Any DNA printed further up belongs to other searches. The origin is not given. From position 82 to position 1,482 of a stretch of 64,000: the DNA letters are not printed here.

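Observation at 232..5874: PAPS-dependent sulfotransferase wired to a dedicated PAPS-synthesis and transport operon (steroid-sulfotransferase-like locus)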

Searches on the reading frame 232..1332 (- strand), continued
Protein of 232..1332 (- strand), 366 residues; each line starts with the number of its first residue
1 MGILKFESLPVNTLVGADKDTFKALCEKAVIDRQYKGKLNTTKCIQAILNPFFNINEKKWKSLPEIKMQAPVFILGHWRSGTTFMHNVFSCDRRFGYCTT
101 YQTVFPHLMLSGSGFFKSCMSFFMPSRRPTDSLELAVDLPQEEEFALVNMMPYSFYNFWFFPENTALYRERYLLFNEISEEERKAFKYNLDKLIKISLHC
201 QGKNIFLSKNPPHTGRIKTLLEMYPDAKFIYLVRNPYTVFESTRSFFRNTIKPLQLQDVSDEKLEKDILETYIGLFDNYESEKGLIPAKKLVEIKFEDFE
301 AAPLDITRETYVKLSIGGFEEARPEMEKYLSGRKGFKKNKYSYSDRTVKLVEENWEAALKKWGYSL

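Call 31: find_encoding_contigs(protein=P0009, flank=9000, max_places=2)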
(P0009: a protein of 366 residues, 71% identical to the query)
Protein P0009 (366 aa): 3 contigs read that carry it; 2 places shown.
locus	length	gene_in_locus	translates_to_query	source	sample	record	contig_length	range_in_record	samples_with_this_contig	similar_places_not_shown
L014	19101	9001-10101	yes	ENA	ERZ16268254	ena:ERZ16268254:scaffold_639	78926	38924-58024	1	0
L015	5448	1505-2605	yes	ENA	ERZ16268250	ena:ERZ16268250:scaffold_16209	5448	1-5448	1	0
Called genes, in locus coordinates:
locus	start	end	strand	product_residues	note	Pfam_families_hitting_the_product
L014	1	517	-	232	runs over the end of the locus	PF14129:DUF4296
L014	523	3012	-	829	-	PF01588:tRNA_bind, PF03483:B3_4, PF03484:B5, PF17759:tRNA_synthFbeta, PF03147:FDX-ACB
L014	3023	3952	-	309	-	PF02881:SRP54_N, PF13191:AAA_16 (faint), PF00448:SRP54, PF13401:AAA_22 (weak), PF13604:AAA_30 (weak)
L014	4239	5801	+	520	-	PF03600:CitMHS, PF00939:Na_sulph_symp, PF06808:DctM (weak), PF03600:CitMHS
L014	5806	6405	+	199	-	PF01583:APS_kinase, PF08433:KTI12 (weak), PF13671:AAA_33 (weak)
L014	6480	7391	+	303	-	PF01507:PAPS_reduct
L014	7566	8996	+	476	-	PF00009:GTP_EFTU, PF01926:MMR_HSR1 (faint), PF22594:GTP-eEF1A_C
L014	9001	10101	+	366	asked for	PF00685:Sulfotransfer_1, PF13469:Sulfotransfer_3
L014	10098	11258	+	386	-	PF01103:Omp85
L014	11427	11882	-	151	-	PF13648:Lipocalin_4 (weak)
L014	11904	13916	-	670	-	PF00082:Peptidase_S8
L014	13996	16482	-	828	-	-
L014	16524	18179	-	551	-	PF14322:SusD-like_3, PF07980:SusD_RagB (weak)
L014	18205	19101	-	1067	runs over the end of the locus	PF13620:CarboxypepD_reg, PF13715:CarbopepD_reg_2, PF07715:Plug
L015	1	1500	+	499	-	?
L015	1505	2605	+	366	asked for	PF00685:Sulfotransfer_1, PF13469:Sulfotransfer_3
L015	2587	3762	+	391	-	PF01103:Omp85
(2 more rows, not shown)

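Call 32: find_encoding_contigs(protein=P0029, flank=9000, max_places=2)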
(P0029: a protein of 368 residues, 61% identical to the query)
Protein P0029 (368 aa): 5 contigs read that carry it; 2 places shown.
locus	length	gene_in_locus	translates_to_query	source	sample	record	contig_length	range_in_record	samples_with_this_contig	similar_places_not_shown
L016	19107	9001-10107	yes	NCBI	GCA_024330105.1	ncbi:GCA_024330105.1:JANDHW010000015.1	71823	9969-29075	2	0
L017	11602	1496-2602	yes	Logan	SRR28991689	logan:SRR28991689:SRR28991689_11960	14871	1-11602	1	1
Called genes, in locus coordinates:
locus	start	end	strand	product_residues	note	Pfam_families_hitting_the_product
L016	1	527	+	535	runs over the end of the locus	PF06418:CTP_synth_N, PF00117:GATase, PF07722:Peptidase_C26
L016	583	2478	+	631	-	PF14849:YidC_periplas, PF02096:60KD_IMP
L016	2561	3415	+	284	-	PF17127:DUF5106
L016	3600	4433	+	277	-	PF00459:Inositol_P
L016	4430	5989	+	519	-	PF03600:CitMHS, PF06808:DctM (weak), PF00939:Na_sulph_symp, PF03600:CitMHS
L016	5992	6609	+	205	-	PF01583:APS_kinase, PF13671:AAA_33 (weak)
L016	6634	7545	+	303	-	PF01507:PAPS_reduct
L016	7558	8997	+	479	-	PF00009:GTP_EFTU, PF01926:MMR_HSR1 (faint), PF22594:GTP-eEF1A_C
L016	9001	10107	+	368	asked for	PF13469:Sulfotransfer_3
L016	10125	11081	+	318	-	PF13201:PCMD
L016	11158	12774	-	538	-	PF00005:ABC_tran, PF02463:SMC_N (faint), PF13476:AAA_23 (faint), PF13304:AAA_21 (faint), PF12848:ABC_tran_Xtn, PF00005:ABC_tran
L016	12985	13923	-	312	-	PF13793:Pribosyltran_N, PF00156:Pribosyltran, PF14572:Pribosyl_synth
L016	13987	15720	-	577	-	PF00128:Alpha-amylase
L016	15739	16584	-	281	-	PF01734:Patatin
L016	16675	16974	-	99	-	PF07876:Dabb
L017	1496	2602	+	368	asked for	PF13469:Sulfotransfer_3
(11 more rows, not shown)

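Call 44: find_encoding_contigs(protein=P0087, flank=8000, max_places=1)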
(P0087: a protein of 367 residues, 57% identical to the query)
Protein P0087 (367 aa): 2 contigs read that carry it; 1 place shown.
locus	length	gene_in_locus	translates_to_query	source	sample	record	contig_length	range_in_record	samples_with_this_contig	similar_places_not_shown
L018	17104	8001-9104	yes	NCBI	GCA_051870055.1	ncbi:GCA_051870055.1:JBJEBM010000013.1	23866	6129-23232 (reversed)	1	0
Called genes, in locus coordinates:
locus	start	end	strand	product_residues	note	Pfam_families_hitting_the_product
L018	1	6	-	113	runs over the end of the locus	PF13151:DUF3990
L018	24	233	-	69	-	PF12668:DUF3791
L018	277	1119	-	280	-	PF00215:OMPdecase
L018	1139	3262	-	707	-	PF00930:DPPIV_N, PF07676:PD40 (faint), PF02129:Peptidase_S15 (weak), PF00326:Peptidase_S9, PF01738:DLH (weak)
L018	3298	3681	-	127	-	-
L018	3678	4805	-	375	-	PF17996:CE2_N, PF00657:Lipase_GDSL, PF13472:Lipase_GDSL_2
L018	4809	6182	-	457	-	PF04389:Peptidase_M28 (weak), PF01546:Peptidase_M20, PF07687:M20_dimer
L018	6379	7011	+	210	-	PF01583:APS_kinase, PF13671:AAA_33 (weak)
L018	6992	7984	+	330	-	PF13201:PCMD (faint)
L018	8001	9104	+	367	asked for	PF00685:Sulfotransfer_1, PF13469:Sulfotransfer_3, PF17784:Sulfotransfer_4 (faint)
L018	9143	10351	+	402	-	PF01103:Omp85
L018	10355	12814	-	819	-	PF00933:Glyco_hydro_3, PF01915:Glyco_hydro_3_C, PF14310:Fn3-like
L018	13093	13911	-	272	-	PF06283:ThuA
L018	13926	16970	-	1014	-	PF06283:ThuA, PF02927:CelD_N (weak), PF00759:Glyco_hydro_9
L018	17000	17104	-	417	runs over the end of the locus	PF07690:MFS_1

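Call 45: find_encoding_contigs(protein=P0024, flank=8000, max_places=1)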
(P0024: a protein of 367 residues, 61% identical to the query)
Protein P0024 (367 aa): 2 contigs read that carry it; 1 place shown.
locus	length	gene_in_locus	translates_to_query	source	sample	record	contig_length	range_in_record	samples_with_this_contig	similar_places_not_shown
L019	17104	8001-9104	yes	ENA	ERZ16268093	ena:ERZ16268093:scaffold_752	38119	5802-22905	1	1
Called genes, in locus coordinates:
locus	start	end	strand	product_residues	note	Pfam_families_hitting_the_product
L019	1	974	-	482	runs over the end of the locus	PF04326:SLFN_AlbA_2, PF13749:HATPase_c_4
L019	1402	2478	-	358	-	PF05448:AXE1 (faint), PF12740:PETase, PF01738:DLH (weak), PF02129:Peptidase_S15, PF00561:Abhydrolase_1 (weak), PF00326:Peptidase_S9 (weak)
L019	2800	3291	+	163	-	PF12682:Flavodoxin_4, PF12641:Flavodoxin_3 (faint), PF12724:Flavodoxin_5 (faint)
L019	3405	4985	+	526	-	PF03600:CitMHS, PF06808:DctM (weak), PF00939:Na_sulph_symp, PF03600:CitMHS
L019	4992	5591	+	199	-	PF01583:APS_kinase, PF13671:AAA_33 (weak)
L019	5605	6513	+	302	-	PF01507:PAPS_reduct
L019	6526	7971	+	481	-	PF00009:GTP_EFTU, PF01926:MMR_HSR1 (faint), PF22594:GTP-eEF1A_C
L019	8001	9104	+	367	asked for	PF00685:Sulfotransfer_1, PF13469:Sulfotransfer_3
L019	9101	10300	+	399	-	PF01103:Omp85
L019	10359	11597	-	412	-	PF13026:DUF3887, PF01738:DLH (faint), PF20434:BD-FAE, PF12146:Hydrolase_4 (weak), PF12697:Abhydrolase_6, PF00326:Peptidase_S9, PF07859:Abhydrolase_3 (weak)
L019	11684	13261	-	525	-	PF14289:DUF4369, PF00578:AhpC-TSA, PF08534:Redoxin, PF00085:Thioredoxin, PF13098:Thioredoxin_2, PF13905:Thioredoxin_8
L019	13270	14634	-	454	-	PF08534:Redoxin, PF00085:Thioredoxin, PF00578:AhpC-TSA, PF13905:Thioredoxin_8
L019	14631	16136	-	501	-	PF16407:PKD_2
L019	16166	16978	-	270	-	PF16132:DUF4843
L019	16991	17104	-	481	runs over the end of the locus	PF14322:SusD-like_3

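Call 46: find_encoding_contigs(protein=P0103, flank=8000, max_places=1)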
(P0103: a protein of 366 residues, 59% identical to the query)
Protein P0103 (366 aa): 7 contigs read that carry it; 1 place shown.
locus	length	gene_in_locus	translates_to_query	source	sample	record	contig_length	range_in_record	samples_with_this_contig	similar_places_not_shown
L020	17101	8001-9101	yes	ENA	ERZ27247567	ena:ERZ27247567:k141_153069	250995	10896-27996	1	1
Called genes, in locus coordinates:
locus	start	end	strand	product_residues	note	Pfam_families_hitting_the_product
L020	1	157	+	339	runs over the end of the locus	PF00814:TsaD, PF22521:HypF_C_2 (weak)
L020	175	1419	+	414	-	PF00994:MoCF_biosynth, PF18146:CinA_KH, PF02464:CinA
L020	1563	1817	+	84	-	PF00830:Ribosomal_L28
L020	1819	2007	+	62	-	PF00471:Ribosomal_L33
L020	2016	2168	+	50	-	PF14128:DUF4295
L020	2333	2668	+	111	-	PF01242:PTPS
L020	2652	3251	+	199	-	PF04055:Radical_SAM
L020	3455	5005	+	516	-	PF03600:CitMHS, PF00939:Na_sulph_symp, PF06808:DctM (weak), PF03600:CitMHS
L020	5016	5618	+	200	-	PF01583:APS_kinase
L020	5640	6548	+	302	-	PF01507:PAPS_reduct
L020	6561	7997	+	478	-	PF00009:GTP_EFTU, PF01926:MMR_HSR1 (faint), PF22594:GTP-eEF1A_C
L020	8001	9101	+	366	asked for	PF00685:Sulfotransfer_1 (weak), PF13469:Sulfotransfer_3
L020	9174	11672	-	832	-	PF02927:CelD_N, PF00759:Glyco_hydro_9, PF01522:Polysacc_deac_1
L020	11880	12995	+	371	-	PF01757:Acyl_transf_3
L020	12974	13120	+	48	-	-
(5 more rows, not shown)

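Call 54: predict_structure(alignment_id=A1)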
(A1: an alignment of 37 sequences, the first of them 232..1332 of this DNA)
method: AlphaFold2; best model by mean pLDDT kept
length: 366 residues; sequences in the alignment: 37
mean_pLDDT: 89.2   pTM: 0.89
mean pLDDT of the five models: 89.2, 88.2, 86.7, 86.5, 83.7
residues with pLDDT >= 90: 269; 70-90: 65; 50-70: 18; < 50: 14
segments of 3 or more residues with pLDDT < 50: 1-11
pLDDT, mean of each block of 10 residues (from residue 1): 35 79 92 91 89 94 94 92 93 96 90 85 60 72 92 92 95 96 97 97 96 96 98 94 83 85 94 97 96 95 97 97 96 65 91 96 93
secondary structure, 60 per line:
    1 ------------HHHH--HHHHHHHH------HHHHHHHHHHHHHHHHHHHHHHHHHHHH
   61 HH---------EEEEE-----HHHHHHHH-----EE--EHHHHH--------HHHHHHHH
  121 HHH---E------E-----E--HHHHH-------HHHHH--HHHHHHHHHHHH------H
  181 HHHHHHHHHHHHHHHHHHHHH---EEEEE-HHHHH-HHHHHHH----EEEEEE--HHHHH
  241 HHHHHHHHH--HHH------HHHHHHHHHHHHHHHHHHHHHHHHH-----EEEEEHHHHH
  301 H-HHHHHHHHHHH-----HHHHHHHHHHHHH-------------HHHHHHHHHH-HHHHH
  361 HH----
elements in order: H13-16 H19-26 H33-62 E72-76 H82-89 H100-104 H113-123 H143-147 H155-159 H162-173 H180-201 E205-209 H211-215 H217-223 E228-233 H236-249 H261-285 E291-295 H296-301 H303-313 H319-331 H345-354 H356-362

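Call 56: fold_search(model_id=the predicted structure, library=pdb)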
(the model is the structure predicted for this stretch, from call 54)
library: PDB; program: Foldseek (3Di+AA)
matches with E <= 10: 701; with E <= 0.001: 20
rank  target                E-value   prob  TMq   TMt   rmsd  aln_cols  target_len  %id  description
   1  2zq5                  3.8e-10  1.00  0.64  0.64   7.1       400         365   16  Crystal structure of sulfotransferase STF1 from Mycobacterium tuberculosis H37Rv (type1 form) (released 2009-09-29)
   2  2z6v                  5.9e-10  1.00  0.72  0.68   5.4       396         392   15  Crystal structure of sulfotransferase STF9 from Mycobacterium avium (released 2008-09-09)
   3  5wrj_C                2.5e-05  1.00  0.45  0.58  11.1       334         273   16  Crystal structure of human tyrosylprotein sulfotransferase-1 complexed with PAP and gastrin peptide (released 2017-09-06)
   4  3rnl                  7.5e-05  1.00  0.34  0.48  13.1       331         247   13  Crystal Structure of Sulfotransferase from Alicyclobacillus acidocaldarius (released 2011-06-29)
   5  4gbm                  9.2e-05  1.00  0.38  0.48  12.5       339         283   13  Sulfotransferase Domain from the Curacin Biosynthetic Pathway (released 2012-10-17)
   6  5wri_A                1.4e-04  1.00  0.45  0.58  10.9       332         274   16  Crystal structure of human tyrosylprotein sulfotransferase-1 complexed with PAP and C4 peptide (released 2017-09-13)
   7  3ap1_A                2.2e-04  1.00  0.39  0.47  10.9       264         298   14  Crystal structure of human tyrosylprotein sulfotransferase-2 complexed with PAP and C4 peptide (released 2011-10-26)
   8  9wwe                  2.2e-04  1.00  0.44  0.52  11.1       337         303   13  Crystal structure of human tyrosylprotein sulfotransferase 2 (TPST2) in cation-bound state (released 2025-12-31)
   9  5wrj_A                2.5e-04  1.00  0.45  0.57  11.1       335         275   16  Crystal structure of human tyrosylprotein sulfotransferase-1 complexed with PAP and gastrin peptide (released 2017-09-06)
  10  3ap2_B                2.7e-04  1.00  0.41  0.50   9.9       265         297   13  Crystal structure of human tyrosylprotein sulfotransferase-2 complexed with PAP,C4 peptide, and phosphate ion (released 2011-10-26)
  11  8w5z_A                2.7e-04  1.00  0.45  0.49   9.3       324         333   13  Crystal structure of tick tyrosylprotein sulfotransferase reveals the activation mechanism of tick anticoagulant prote (released 2024-04-10)
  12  3ap3_B                2.9e-04  1.00  0.38  0.47  14.2       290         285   13  Crystal structure of human tyrosylprotein sulfotransferase-2 complexed with PAP (released 2011-10-26)
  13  4gox                  2.9e-04  1.00  0.34  0.42  11.8       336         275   14  Sulfotransferase Domain from the Synechococcus PCC 7002 Olefin Synthase (released 2012-10-17)
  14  7r0o_A                4.5e-04  1.00  0.34  0.37  11.3       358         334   14  Structure of a cytosolic sulfotransferase of Anopheles gambiae (AGAP001425). (released 2022-08-10)
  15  3ap3_C                4.7e-04  1.00  0.37  0.46  14.1       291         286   13  Crystal structure of human tyrosylprotein sulfotransferase-2 complexed with PAP (released 2011-10-26)
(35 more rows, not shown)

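Call 58: find_related_loci(query=A1, collection=metagenome_contigs, flank=7000)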
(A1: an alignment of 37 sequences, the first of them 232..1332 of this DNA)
Query A1 (366 aa) in metagenome_contigs; peptide patterns used: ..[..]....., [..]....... (x = any residue, [..] = any of these).
600 stretches matched a pattern (row limit reached: there are more); 580 encode a relative of the query (tblastn E <= 1e-3); the best 80 are kept; 80 distinct loci.
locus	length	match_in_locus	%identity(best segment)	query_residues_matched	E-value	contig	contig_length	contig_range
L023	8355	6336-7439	61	1-366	8e-153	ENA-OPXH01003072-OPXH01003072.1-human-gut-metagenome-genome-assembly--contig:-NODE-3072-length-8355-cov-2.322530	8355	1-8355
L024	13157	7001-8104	61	1-366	2e-147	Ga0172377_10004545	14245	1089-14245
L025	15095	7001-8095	56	1-364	7e-147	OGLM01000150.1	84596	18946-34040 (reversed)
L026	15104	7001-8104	59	1-366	8e-147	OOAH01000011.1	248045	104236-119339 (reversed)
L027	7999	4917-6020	59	1-366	8e-147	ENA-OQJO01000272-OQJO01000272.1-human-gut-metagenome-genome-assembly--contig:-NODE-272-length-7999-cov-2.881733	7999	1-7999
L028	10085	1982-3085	59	1-366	8e-147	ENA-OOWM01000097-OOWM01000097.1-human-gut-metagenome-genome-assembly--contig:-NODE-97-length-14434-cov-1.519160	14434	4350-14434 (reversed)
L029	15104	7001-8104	58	1-366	3e-146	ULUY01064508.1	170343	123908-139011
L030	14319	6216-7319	60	1-366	2e-144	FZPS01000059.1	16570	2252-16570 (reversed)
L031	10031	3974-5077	58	1-366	1e-143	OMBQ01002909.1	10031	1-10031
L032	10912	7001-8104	58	1-366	9e-143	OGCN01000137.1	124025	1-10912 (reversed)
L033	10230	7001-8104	58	1-366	4e-142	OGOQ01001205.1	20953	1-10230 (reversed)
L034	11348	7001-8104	58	1-366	4e-142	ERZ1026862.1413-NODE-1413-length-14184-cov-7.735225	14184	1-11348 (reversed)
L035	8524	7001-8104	58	1-366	4e-142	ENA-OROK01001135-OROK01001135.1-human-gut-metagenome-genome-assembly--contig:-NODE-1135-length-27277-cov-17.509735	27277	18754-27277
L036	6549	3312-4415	57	1-366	4e-142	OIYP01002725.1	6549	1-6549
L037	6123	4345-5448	57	1-366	4e-141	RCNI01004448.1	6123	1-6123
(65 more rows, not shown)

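Call 63: search_protein_families(library=ncbifam, proteins=[L011:11098-12249:+, L012:10135-11088:+, L019:9101-10300:+], max_evalue=0.01)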
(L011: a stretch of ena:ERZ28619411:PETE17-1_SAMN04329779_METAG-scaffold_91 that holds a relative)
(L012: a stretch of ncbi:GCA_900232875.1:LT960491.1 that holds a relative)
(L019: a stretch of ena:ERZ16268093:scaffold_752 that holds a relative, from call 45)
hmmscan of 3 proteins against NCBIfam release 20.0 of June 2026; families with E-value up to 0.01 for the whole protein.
L011:11098-12249:+ (383 aa): 2 families
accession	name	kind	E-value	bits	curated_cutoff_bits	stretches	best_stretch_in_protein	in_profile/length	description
NF047779.1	Omp85_fam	subfamily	5.6e-17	62.3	200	1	199-383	229-423/423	Omp85 family outer membrane protein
TIGR03303.1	OM_YaeT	equivalog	1.3e-06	27.1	297.15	1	184-286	523-628/741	outer membrane protein assembly factor BamA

L012:10135-11088:+ (317 aa): 0 families

L019:9101-10300:+ (399 aa): 2 families
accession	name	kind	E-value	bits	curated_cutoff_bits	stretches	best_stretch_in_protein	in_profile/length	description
NF047779.1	Omp85_fam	subfamily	2.4e-19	70.1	200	1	213-399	227-423/423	Omp85 family outer membrane protein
TIGR03303.1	OM_YaeT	equivalog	6.1e-07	28.2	297.15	1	145-302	467-628/741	outer membrane protein assembly factor BamA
